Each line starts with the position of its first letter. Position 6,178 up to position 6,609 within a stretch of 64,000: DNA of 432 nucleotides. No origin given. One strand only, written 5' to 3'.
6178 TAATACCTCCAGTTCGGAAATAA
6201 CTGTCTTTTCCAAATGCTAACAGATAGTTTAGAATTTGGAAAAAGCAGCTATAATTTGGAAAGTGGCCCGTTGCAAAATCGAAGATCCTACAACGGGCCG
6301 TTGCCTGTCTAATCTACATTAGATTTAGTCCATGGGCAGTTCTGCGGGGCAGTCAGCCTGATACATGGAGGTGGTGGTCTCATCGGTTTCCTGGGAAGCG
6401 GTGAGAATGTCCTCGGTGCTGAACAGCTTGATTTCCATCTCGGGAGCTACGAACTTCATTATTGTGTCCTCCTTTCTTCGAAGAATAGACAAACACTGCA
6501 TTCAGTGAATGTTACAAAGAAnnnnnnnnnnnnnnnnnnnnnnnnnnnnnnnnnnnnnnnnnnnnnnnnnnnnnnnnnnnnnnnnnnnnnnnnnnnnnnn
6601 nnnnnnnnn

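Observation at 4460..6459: Candidate undescribed RiPP system: radical SAM/SPASM maturase flanked by two paralogous precursor peptides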

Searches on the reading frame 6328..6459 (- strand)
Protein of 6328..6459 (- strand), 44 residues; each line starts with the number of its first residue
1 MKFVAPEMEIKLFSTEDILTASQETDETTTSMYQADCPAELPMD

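Call 3: search_protein_families(library=ncbifam, proteins=[window:6328-6459:-], max_evalue=1)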
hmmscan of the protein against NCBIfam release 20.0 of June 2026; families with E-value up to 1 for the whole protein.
seq(44 aa): 0 families

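Call 4: search_protein_families(library=pfam, proteins=[window:6328-6459:-], max_evalue=1)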
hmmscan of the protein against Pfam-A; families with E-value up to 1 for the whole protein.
seq(44 aa): 0 families

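Call 13: find_homologous_proteins(query=A2, max_evalue=10)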
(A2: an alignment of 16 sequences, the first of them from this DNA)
Query A2 (16 sequences) (44 aa, profile of the alignment): 148 proteins with E <= 10 among 1629 candidates; the best 120 are listed.
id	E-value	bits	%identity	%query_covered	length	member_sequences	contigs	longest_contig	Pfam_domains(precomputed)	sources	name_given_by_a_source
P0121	1.7e-20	90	83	100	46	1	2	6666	-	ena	-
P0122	6.5e-20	89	85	100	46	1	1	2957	-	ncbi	-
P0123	7.7e-20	88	100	100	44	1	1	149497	-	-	-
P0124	1.1e-19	88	89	100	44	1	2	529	-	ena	-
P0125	1.4e-19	88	85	100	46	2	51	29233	-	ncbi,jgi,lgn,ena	jgi:hypothetical protein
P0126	1.5e-19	87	87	100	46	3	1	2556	-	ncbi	-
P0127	2.5e-19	87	86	100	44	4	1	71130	-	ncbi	-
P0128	3.0e-19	86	91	100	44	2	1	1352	-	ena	-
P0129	4.0e-19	86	67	100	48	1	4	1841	-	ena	-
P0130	5.0e-19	86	71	100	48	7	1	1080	-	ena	-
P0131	6.0e-19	86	86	100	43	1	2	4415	-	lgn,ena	-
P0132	7.0e-19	85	82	100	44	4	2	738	-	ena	-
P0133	7.9e-19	85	84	100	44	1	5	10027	-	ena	-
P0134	1.3e-18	84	75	100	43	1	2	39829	-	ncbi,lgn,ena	-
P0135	1.3e-18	84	74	100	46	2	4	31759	-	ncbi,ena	-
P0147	2.9e-17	80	73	100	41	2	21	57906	-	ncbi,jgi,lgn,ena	jgi:hypothetical protein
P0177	2.3e-13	68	38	82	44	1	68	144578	-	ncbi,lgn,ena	-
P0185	1.2e-12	65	56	57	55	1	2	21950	-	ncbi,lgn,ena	-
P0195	7.2e-11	60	40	45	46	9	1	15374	-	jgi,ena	-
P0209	3.7e-10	57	42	82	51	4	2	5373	-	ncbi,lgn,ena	-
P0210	4.6e-10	57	51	98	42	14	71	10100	-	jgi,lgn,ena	jgi:hypothetical protein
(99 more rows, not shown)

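Call 31: find_encoding_contigs(protein=P0210, flank=6000, max_places=3)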
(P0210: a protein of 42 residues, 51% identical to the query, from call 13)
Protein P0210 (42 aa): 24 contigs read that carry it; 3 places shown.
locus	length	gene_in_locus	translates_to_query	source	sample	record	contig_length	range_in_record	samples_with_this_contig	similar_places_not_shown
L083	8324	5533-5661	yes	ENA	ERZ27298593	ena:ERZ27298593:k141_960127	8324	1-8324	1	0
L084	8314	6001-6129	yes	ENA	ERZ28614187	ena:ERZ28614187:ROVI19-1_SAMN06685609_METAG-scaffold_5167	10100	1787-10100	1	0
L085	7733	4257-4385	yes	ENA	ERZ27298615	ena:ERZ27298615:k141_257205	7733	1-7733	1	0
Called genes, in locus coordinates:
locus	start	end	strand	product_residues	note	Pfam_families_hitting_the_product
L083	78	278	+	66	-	-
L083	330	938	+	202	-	PF17851:GH43_C2, PF07081:DUF1349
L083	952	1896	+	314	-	PF00291:PALP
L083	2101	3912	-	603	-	PF02624:YcaO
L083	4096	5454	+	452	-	PF04055:Radical_SAM, PF13353:Fer4_12 (weak)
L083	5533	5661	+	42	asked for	-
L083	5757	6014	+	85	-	PF05402:PqqD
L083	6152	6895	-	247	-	PF12146:Hydrolase_4 (weak), PF00561:Abhydrolase_1, PF12697:Abhydrolase_6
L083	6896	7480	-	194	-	PF04199:Cyclase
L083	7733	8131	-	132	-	-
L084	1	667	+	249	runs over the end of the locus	PF07081:DUF1349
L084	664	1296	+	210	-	PF12654:DUF3786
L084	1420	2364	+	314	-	PF00291:PALP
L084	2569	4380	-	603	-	PF02624:YcaO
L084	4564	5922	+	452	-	PF04055:Radical_SAM, PF13353:Fer4_12 (weak)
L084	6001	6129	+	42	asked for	-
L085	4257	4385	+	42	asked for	-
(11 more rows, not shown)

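Call 32: find_encoding_contigs(protein=P0209, flank=6000, max_places=3)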
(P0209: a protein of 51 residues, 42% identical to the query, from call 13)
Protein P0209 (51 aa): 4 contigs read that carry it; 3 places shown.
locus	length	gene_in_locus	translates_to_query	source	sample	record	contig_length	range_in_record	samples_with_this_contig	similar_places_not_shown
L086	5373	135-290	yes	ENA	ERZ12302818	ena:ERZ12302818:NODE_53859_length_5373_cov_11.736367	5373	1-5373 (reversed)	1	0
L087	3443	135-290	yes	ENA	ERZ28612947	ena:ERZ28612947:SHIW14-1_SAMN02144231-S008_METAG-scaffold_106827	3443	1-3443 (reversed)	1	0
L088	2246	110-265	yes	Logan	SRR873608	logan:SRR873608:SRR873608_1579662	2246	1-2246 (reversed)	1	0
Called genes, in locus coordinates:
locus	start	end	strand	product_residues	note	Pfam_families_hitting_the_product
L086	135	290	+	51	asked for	-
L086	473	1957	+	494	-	PF04055:Radical_SAM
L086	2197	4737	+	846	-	PF00270:DEAD, PF00271:Helicase_C, PF16124:RecQ_Zn_bind, PF09382:RQC, PF00570:HRDC, PF04545:Sigma70_r4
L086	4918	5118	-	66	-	PF00269:SASP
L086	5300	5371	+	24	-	?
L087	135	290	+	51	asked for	-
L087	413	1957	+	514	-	PF04055:Radical_SAM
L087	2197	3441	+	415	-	?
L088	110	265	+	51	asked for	-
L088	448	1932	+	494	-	PF04055:Radical_SAM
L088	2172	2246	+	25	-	?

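Call 33: find_encoding_contigs(protein=P0195, flank=6000, max_places=3)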
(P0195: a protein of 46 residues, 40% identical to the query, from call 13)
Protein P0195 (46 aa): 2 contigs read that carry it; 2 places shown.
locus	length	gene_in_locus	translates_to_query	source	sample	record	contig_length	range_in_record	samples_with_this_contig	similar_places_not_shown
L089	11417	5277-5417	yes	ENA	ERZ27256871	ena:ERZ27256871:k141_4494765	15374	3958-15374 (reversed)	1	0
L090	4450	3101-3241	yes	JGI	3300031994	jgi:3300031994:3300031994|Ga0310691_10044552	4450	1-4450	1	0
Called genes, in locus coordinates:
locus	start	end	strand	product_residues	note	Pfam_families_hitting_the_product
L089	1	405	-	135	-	?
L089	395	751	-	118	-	PF03965:Penicillinase_R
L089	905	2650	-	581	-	PF00664:ABC_membrane, PF00005:ABC_tran, PF02463:SMC_N (faint)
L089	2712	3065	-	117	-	PF03862:SpoVAC_SpoVAEB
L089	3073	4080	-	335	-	PF07451:SpoVAD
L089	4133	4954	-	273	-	PF03631:Virul_fac_BrkB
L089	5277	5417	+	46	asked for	-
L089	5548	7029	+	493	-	PF04055:Radical_SAM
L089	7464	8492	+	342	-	PF02912:Phe_tRNA-synt_N, PF01409:tRNA-synt_2d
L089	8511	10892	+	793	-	PF01588:tRNA_bind, PF03483:B3_4, PF03484:B5, PF17759:tRNA_synthFbeta, PF03147:FDX-ACB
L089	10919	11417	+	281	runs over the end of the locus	PF02645:DegV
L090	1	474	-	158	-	?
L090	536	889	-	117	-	PF03862:SpoVAC_SpoVAEB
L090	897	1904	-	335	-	PF07451:SpoVAD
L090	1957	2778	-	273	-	PF03631:Virul_fac_BrkB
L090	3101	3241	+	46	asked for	-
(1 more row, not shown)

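Call 40: search_protein_families(library=ncbifam, proteins=[L083:4096-5454:+, L083:5757-6014:+, L083:2101-3912:-], max_evalue=0.001)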
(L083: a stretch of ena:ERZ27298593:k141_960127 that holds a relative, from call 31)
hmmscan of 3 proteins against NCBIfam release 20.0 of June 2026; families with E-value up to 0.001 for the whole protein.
L083:4096-5454:+ (452 aa): 50 families (the best 25 are shown)
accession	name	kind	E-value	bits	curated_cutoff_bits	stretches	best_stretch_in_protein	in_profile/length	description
TIGR04463.1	rSAM_vs_C_rich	equivalog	9.4e-35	120.2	525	1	64-403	48-391/438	TIGR04463 family radical SAM/SPASM RiPP maturase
NF038107.1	rSAM_NF038107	equivalog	2e-29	102.7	600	1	64-402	51-396/444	Cys-every-fifth radical SAM/SPASM peptide maturase CefB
NF052473.1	rSAM_FlmE_OhkG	exception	4e-27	95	500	1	55-273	50-277/481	FlmE/OhkG family radical SAM/SPASM peptide maturase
TIGR04334.1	rSAM_Clo7bot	equivalog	4.3e-26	91.5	600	1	64-358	56-349/440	radical SAM/SPASM domain Clo7bot peptide maturase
TIGR04280.1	geopep_mat_rSAM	hypoth_equivalog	4.8e-24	85.1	400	1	63-244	49-230/428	geopeptide radical SAM maturase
TIGR04064.1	rSAM_nif11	equivalog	9.4e-21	74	518.7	1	89-247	65-227/459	nif11-like peptide radical SAM maturase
NF047865.1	rSAM_PapB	equivalog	6.2e-19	68.4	340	1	105-273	6-176/330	PapB family radical SAM/SPASM ranthipeptide maturase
NF041298.1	rSAM_mat_DynA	equivalog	1e-14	54.3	450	1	105-264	4-166/356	dynobactin maturation radical SAM/SPASM protein DynA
TIGR04068.1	rSAM_ocin_clost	equivalog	2.2e-14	53.2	500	1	63-244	49-232/462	Cys-rich peptide radical SAM maturase CcpM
TIGR03974.1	rSAM_six_Cys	equivalog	4.4e-14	52.2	425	1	87-246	81-246/451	thioether cross-link-forming SCIFF peptide maturase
TIGR03906.1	quino_hemo_SAM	equivalog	3.2e-12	45.9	453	1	104-247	96-244/467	quinohemoprotein amine dehydrogenase maturation protein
TIGR04546.1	rSAM_ahbC_deAc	equivalog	6.1e-12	45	650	1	106-274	43-202/390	12,18-didecarboxysiroheme deacetylase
TIGR02668.1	moaA_archaeal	equivalog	7.5e-12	44.8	325.25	1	106-265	14-166/303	GTP 3',8-cyclase MoaA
TIGR04115.1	rSAM_Cxxx_rpt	equivalog_domain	9.1e-12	45.1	350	1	107-254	7-165/359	radical SAM peptide maturase, CXXX-repeat target family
TIGR03942.1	sulfatase_rSAM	equivalog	1.6e-11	43.9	349.45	1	108-246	7-150/363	anaerobic sulfatase maturase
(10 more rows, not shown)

L083:5757-6014:+ (85 aa): 4 families
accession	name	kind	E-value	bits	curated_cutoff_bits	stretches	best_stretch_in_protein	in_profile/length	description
NF033530.1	lasso_PqqD_Strm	exception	4.9e-08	33.1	70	1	32-80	27-75/78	lasso peptide biosynthesis PqqD family chaperone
TIGR03859.1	PQQ_PqqD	equivalog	2.1e-05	24.3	46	1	27-82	25-79/81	pyrroloquinoline quinone biosynthesis peptide chaperone PqqD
NF033536.1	lasso_PqqD_Bac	exception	4.3e-05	23.6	80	1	4-79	9-82/88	lasso peptide biosynthesis PqqD family chaperone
NF002535.0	PRK02079.1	equivalog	0.00062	19.5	101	1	26-78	33-84/92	pyrroloquinoline quinone biosynthesis peptide chaperone PqqD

L083:2101-3912:- (603 aa): 5 families
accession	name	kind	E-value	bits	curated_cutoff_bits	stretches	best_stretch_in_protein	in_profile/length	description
NF040716.1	YcaO_for_S12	equivalog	1.5e-65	221.7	700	1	9-550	6-540/571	30S ribosomal protein S12 methylthiotransferase accessory factor YcaO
TIGR03549.1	TIGR03549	equivalog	1.1e-42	146.3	900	1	10-543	155-681/723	OsmC domain/YcaO domain-containing protein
TIGR00702.1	TIGR00702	domain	1.7e-34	119.5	75.65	1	12-397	2-364/377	YcaO-type kinase domain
TIGR03604.1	TOMM_cyclo_SagD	subfamily_domain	1.9e-17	63.3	219.25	1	60-399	1-338/377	thiazole/oxazole-forming peptide maturase, SagD family component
TIGR03266.1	methan_mark_1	equivalog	1.3e-12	47.4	365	1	179-299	152-272/376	YcaO-related McrA-glycine thioamidation protein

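Call 55: list_cluster_members(proteins=[P0125, P0147, P0177, P0185, P0209, P0002, P0026, P0008])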
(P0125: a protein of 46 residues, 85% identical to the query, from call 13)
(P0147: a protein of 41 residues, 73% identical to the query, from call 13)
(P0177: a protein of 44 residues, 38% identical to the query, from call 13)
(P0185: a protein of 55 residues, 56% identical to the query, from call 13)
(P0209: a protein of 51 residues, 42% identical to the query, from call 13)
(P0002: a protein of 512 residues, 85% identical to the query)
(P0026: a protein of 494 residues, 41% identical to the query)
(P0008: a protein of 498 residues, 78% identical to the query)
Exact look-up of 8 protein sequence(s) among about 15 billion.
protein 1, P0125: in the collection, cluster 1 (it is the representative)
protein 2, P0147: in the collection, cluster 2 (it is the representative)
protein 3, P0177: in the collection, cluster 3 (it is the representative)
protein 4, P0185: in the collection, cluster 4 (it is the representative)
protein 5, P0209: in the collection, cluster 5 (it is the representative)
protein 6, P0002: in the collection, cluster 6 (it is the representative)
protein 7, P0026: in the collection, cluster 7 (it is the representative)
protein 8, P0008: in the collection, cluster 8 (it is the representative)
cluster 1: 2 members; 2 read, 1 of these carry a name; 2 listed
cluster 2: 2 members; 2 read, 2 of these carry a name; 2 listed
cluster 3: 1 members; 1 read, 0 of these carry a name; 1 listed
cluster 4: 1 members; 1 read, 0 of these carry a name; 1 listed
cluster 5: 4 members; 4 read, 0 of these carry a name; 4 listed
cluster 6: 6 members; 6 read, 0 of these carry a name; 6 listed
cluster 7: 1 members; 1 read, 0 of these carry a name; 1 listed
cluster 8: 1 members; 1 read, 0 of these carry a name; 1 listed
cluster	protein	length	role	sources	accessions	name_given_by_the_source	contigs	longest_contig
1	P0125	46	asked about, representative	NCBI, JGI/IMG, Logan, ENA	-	hypothetical protein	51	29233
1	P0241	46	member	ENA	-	-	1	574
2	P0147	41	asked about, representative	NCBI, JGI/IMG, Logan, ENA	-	hypothetical protein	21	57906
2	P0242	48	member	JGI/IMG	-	hypothetical protein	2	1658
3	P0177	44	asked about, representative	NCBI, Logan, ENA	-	-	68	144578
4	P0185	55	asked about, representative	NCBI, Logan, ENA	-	-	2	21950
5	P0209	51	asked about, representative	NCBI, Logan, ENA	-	-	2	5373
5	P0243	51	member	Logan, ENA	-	-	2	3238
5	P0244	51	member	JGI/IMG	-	-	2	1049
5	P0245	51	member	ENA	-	-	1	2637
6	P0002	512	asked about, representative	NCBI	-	-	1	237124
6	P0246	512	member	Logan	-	-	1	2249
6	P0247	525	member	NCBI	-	-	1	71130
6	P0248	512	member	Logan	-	-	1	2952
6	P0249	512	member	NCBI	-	-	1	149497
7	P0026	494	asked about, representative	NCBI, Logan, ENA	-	-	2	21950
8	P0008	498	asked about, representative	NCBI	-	-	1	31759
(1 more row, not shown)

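Call 67: search_protein_representatives(alignment_id=A6)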
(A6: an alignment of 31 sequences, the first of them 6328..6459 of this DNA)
Query: 31 sequences, 44 profile positions. Proteins with E-value up to 0.001 (for the whole library): 1246; up to 1e-10: 16; up to 1e-30: 0. The best 150 are listed.
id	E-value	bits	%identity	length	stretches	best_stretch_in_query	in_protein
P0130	1.0e-16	76.6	-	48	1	1-44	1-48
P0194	1.1e-14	70.0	-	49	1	1-44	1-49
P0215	1.5e-14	69.6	-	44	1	1-44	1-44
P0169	1.8e-14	69.3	-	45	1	1-44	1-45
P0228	9.4e-14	67.1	-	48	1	1-44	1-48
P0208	1.4e-13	66.5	-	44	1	1-44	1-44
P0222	8.4e-13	64.0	-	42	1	1-44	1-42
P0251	1.4e-12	63.3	-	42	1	1-43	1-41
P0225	1.6e-12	63.1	-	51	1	1-44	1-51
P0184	1.9e-12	62.9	-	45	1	1-44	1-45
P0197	2.4e-12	62.6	-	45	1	1-44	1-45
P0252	5.6e-12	61.4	-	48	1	1-43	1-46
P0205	7.1e-12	61.1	-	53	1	2-39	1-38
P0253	1.3e-11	60.2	-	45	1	1-44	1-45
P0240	2.3e-11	59.4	-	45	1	1-44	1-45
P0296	5.8e-07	45.3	-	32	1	1-29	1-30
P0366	5.4e-06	42.2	-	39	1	1-33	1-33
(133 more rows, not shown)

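Call 70: search_protein_families(library=ncbifam, alignment_id=A7, max_evalue=0.01)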
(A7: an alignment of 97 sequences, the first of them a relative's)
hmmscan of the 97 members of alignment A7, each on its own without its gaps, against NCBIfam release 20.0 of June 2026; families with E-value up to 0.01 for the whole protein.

A. member 1, P0251 (42 aa): 0 families

B. families by the number of members that match (of 97 scanned): 1 family
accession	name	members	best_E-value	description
NF008247.1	PRK11023.1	1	0.0028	division/outer membrane stress-associated lipid-binding lipoprotein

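Call 71: search_protein_families(library=pfam, alignment_id=A7, max_evalue=0.01)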
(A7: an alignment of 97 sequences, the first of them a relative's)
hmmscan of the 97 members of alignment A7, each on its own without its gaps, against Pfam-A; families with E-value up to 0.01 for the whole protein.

A. member 1, P0251 (42 aa): 0 families

B. families by the number of members that match (of 97 scanned): 1 family
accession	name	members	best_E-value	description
PF04972.22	BON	1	0.0019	BON domain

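Call 72: find_homologous_proteins(query=A7, max_evalue=1)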
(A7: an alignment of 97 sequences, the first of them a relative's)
Query A7 (97 sequences) (42 aa, profile of the alignment): 290 proteins with E <= 1 among 457 candidates; the best 120 are listed.
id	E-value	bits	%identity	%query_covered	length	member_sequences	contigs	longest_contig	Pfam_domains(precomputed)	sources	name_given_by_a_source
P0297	2.7e-10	58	45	52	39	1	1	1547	-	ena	-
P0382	5.2e-10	57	-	-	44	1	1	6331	-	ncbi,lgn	-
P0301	7.5e-10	57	50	52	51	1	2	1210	-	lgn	-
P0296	9.2e-10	56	41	52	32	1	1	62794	-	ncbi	-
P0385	1.2e-9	56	28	43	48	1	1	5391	-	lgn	-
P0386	1.3e-9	56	-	-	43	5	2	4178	-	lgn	-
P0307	1.6e-9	56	26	45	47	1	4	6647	-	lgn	-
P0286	2.3e-9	55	29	98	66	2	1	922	-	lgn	-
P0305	2.5e-9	55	-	-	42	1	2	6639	-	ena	-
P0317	2.7e-9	55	41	52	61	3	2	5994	-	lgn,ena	-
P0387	2.9e-9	55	42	45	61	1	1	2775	-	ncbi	-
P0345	3.3e-9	55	26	45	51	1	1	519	-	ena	-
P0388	3.8e-9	54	42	45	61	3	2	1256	-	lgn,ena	-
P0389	3.8e-9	54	41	52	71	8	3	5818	-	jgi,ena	jgi:hypothetical protein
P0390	3.9e-9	54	31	83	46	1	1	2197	-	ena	-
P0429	1.3e-7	49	45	48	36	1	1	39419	-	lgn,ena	-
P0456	4.8e-7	48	38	76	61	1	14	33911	-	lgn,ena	-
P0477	9.8e-7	47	-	-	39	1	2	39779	-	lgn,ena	-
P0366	1.3e-6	46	41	52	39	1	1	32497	-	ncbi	-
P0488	1.6e-6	46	45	74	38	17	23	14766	-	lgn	-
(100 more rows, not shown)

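Call 74: find_encoding_contigs(protein=P0296, flank=6000, max_places=2)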
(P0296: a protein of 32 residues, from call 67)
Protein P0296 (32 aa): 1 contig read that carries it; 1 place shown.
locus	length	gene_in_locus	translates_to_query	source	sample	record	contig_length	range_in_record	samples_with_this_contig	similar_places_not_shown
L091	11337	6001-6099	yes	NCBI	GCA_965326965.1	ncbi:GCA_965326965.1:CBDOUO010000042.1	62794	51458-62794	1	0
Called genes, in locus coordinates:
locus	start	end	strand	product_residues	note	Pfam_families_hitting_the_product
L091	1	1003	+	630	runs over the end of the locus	PF00004:AAA, PF17862:AAA_lid_3, PF01434:Peptidase_M41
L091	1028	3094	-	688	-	PF00884:Sulfatase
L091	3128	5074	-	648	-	PF00884:Sulfatase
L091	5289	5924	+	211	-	-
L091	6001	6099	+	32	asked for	-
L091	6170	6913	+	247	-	PF27840:ScmC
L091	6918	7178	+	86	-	PF05402:PqqD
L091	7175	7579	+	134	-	-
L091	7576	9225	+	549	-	PF00664:ABC_membrane, PF00005:ABC_tran, PF13401:AAA_22 (weak)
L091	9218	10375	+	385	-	PF14907:NTP_transf_5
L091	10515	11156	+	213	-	PF00834:Ribul_P_3_epim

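Call 75: find_encoding_contigs(protein=P0366, flank=6000, max_places=2)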
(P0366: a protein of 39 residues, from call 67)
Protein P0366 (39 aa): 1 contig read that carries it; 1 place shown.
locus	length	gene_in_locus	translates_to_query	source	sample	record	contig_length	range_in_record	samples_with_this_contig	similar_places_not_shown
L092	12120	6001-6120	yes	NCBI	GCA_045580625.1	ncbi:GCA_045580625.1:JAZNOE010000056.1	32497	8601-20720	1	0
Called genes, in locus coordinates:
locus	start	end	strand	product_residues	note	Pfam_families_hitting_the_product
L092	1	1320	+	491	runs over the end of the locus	PF05987:DUF898, PF20403:DUF6693 (faint)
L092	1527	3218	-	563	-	PF02837:Glyco_hydro_2_N, PF22666:Glyco_hydro_2_N2 (weak), PF02836:Glyco_hydro_2_C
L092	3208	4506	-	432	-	PF07690:MFS_1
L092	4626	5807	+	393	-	PF00654:Voltage_CLC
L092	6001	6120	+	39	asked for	-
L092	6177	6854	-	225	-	PF00702:Hydrolase, PF13419:HAD_2, PF13242:Hydrolase_like (weak)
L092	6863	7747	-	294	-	PF14446:Prok-RING_1, PF10947:DUF2628 (weak)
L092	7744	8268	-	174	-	PF00293:NUDIX, PF14815:NUDIX_4 (weak)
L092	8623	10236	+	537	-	PF05496:RuvB_N (faint), PF13177:DNA_pol3_delta2, PF00004:AAA, PF13401:AAA_22 (faint), PF22608:DNAX_ATPase_lid, PF12169:DNA_pol3_gamma3 (weak)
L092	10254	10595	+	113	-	PF02575:YbaB_DNA_bd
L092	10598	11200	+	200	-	PF21176:RecR_HhH, PF02132:RecR_ZnF, PF13662:Toprim_4, PF01751:Toprim, PF21175:RecR_C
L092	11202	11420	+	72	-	PF05979:DUF896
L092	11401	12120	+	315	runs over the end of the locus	PF00389:2-Hacid_dh, PF02826:2-Hacid_dh_C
